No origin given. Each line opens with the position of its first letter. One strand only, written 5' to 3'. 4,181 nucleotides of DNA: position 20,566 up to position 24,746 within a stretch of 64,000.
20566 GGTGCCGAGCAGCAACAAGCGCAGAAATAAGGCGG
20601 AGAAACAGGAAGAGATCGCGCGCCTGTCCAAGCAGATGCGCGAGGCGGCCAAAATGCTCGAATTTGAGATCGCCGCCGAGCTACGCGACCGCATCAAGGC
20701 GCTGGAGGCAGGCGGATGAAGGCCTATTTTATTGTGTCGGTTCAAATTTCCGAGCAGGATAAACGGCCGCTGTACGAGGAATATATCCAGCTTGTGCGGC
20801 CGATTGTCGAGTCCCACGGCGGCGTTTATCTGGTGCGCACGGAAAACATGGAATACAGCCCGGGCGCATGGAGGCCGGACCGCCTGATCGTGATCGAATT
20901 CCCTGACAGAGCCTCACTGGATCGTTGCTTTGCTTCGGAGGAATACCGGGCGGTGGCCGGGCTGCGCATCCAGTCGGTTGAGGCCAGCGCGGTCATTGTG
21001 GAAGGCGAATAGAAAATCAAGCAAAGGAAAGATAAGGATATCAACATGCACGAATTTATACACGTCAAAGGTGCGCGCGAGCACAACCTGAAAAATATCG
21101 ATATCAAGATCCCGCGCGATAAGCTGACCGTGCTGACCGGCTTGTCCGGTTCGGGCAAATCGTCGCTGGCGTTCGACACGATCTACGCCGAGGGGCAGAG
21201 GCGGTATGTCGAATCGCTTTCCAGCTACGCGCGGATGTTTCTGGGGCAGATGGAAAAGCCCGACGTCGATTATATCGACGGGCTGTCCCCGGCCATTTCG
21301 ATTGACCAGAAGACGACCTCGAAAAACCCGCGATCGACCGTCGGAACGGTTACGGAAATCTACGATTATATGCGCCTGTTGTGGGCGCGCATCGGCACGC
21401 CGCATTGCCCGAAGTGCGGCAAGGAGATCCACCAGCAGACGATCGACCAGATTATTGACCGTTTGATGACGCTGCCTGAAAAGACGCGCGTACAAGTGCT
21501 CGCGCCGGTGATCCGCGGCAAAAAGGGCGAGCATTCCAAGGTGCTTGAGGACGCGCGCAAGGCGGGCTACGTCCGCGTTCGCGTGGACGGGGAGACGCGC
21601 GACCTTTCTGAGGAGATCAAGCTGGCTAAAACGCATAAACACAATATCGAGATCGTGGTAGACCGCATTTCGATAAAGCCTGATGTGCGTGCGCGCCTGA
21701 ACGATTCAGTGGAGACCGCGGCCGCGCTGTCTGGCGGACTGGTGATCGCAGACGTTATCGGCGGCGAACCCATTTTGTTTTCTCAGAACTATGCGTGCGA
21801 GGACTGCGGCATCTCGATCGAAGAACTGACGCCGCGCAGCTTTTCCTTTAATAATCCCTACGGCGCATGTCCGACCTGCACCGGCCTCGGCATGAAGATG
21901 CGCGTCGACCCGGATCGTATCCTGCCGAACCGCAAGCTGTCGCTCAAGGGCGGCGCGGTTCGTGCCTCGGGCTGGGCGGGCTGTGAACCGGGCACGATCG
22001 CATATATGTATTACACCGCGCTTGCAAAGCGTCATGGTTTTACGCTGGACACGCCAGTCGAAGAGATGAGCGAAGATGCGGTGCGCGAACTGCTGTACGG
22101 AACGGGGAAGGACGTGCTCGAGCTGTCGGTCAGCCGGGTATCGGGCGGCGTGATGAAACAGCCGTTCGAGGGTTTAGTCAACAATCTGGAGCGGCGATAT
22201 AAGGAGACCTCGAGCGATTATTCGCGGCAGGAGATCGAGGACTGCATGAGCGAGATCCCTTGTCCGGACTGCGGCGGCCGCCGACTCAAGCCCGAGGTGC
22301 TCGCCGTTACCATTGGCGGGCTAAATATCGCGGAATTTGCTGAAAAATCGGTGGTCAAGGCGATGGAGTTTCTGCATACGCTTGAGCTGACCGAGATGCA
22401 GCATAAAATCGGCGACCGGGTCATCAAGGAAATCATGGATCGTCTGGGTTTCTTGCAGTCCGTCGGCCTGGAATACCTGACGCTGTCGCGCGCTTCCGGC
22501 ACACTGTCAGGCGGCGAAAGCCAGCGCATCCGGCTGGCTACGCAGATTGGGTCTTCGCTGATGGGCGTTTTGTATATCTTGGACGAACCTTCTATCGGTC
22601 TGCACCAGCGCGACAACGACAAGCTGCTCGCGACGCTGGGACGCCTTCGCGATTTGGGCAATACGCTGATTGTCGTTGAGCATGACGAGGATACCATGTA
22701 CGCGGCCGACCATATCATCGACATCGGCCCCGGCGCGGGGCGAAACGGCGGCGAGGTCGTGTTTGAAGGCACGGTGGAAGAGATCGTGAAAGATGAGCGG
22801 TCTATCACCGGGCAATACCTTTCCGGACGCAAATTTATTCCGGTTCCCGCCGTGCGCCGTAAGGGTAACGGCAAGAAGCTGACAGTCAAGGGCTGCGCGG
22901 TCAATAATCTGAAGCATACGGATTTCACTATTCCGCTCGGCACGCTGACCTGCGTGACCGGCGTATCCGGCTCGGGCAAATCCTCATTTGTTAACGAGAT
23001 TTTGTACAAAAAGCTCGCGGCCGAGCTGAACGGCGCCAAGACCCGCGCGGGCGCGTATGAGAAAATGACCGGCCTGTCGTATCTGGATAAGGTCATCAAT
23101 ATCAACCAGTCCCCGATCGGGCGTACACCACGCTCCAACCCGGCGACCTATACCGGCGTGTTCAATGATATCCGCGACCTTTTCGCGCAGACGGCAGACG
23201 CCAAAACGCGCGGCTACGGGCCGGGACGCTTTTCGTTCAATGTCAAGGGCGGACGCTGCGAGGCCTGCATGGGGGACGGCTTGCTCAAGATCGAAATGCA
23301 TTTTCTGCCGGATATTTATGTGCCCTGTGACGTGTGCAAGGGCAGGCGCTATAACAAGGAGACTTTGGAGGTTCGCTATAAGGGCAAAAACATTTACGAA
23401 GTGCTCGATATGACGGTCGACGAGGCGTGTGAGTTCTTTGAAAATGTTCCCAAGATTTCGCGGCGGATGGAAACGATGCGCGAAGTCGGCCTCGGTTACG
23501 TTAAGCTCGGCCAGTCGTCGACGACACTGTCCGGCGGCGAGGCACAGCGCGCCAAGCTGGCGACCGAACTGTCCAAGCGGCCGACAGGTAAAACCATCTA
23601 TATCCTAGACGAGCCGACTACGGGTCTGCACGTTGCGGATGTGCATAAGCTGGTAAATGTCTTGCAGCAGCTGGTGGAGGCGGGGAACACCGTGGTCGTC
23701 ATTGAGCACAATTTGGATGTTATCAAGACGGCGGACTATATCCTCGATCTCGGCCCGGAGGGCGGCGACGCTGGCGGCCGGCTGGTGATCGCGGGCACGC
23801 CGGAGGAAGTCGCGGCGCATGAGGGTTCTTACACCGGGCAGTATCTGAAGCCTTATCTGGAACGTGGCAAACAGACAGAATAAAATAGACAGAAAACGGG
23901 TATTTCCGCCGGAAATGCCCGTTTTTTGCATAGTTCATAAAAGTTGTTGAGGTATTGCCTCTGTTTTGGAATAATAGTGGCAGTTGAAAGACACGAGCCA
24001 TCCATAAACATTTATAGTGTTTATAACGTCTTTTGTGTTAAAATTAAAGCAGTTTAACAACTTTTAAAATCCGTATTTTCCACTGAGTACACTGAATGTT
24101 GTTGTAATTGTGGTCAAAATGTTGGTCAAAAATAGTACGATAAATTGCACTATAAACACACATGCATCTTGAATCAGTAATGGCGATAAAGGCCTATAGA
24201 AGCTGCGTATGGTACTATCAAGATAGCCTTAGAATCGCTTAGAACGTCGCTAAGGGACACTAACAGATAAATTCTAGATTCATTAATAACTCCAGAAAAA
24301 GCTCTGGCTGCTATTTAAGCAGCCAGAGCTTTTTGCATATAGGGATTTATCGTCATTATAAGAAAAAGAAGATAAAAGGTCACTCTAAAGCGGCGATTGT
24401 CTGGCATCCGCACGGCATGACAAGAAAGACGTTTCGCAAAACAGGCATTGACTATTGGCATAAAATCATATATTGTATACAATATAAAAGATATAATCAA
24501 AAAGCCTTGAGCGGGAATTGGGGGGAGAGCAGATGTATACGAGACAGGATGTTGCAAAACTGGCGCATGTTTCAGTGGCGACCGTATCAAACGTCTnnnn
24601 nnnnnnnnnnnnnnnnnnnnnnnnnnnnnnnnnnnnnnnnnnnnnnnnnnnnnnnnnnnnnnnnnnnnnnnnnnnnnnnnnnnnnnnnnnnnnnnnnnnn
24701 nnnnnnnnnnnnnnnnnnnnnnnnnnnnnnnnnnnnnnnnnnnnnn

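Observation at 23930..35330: About 11 kb island between uvrA and recJ, bounded by a decayed duplicate of the recJ promoter/start region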

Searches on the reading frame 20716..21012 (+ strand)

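Call 85: search_protein_families(library=pfam, max_evalue=0.000001, proteins=[window:20716-21012:+])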
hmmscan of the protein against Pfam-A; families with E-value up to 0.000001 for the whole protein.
window:20716-21012:+ (98 aa): 1 family
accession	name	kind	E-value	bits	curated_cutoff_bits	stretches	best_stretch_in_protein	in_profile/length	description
PF07045.17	DUF1330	-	3.5e-22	79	23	1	2-97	1-93/94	Domain of unknown function (DUF1330)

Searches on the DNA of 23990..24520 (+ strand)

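Call 41: search_dna_similar(query=window:23990-24520:+, collection=phages, mode=distant, max_evalue=0.01)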
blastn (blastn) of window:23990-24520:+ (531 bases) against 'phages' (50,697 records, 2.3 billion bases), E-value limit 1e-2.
Records with a match: 1; places in all: 1; records where one place covers at least 80% of the query: 0.
Best place of each record, by identity: 60-80% 1.
By first word of the organism name: Pseudomonas 1.
By host as written in the record: Pseudomonas aeruginosa PAO1 1.
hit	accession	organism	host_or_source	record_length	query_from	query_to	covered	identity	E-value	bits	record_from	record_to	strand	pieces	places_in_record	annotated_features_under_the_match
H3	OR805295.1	Pseudomonas phage Paride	Pseudomonas aeruginosa PAO1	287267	28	84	11%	78.3%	4e-3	49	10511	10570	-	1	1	homing endonuclease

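Call 42: search_dna_similar(query=window:23990-24520:+, collection=plasmids, mode=distant, max_evalue=0.01)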
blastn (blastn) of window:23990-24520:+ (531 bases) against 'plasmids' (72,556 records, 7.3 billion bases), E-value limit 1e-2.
No match.

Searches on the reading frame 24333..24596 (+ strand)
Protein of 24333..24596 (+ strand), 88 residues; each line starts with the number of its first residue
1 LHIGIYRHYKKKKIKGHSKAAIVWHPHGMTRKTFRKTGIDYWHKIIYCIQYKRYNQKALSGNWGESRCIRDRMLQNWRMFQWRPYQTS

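Call 20: search_protein_families(library=pfam, max_evalue=10, proteins=[window:24333-24596:+])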
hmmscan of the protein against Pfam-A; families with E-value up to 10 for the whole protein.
seq(88 aa): 0 families

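Call 21: search_protein_families(library=phrogs, max_evalue=10, proteins=[window:24333-24596:+])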
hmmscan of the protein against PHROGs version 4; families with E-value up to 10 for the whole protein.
seq(88 aa): 0 families
